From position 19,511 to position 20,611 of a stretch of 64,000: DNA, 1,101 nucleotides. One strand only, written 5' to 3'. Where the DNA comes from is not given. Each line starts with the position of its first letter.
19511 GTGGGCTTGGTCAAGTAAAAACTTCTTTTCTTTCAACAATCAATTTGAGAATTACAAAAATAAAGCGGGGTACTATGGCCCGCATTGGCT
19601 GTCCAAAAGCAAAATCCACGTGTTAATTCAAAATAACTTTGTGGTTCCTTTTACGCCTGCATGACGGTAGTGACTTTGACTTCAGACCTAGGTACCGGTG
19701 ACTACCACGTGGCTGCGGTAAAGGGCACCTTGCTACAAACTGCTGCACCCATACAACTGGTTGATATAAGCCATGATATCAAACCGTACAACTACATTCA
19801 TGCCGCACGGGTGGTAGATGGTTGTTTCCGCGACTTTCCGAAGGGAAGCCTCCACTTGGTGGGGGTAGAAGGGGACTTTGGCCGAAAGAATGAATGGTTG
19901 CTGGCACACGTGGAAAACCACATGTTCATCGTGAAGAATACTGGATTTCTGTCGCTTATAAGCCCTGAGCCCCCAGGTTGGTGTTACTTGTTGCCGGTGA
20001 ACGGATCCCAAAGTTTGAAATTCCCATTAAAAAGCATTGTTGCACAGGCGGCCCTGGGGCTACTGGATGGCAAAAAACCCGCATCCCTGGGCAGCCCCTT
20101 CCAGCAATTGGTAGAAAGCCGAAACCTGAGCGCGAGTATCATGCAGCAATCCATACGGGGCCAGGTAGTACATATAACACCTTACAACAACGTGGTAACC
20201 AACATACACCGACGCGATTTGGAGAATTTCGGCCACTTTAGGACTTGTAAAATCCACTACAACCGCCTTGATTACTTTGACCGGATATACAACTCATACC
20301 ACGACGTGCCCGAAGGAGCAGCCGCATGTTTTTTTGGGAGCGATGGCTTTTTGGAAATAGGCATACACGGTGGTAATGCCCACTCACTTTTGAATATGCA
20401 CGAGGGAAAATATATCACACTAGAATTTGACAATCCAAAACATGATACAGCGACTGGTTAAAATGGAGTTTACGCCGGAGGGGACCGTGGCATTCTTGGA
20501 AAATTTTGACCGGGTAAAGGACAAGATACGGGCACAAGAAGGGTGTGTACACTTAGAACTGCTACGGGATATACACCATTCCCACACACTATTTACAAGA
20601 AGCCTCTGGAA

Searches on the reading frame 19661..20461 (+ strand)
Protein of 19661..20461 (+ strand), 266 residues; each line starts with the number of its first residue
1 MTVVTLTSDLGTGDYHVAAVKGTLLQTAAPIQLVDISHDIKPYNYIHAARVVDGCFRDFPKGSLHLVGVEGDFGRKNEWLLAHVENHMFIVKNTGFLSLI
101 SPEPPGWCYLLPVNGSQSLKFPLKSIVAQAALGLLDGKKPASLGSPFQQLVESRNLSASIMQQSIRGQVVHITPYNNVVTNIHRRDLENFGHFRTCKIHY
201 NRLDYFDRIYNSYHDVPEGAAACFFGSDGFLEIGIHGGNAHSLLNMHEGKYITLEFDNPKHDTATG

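Call 31: search_protein_families(library=ncbifam, proteins=[window:19661-20461:+], max_evalue=0.001)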
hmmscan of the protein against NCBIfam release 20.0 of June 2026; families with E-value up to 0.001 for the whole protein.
window:19661-20461:+ (266 aa): 3 families
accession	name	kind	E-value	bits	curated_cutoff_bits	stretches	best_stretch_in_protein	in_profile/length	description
NF058624.1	RSAMHdlseTHET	equivalog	9.5e-23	81.1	350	1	5-254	4-249/250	(R)-S-adenosyl-L-methionine hydrolase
NF053629.1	RSAMPyrc0463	equivalog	3.9e-11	43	470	1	4-90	2-88/256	(R)-S-adenosyl-L-methionine hydrolase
TIGR04507.1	fluorinase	equivalog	1e-10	41.5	400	1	8-64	1-57/286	adenosyl-fluoride synthase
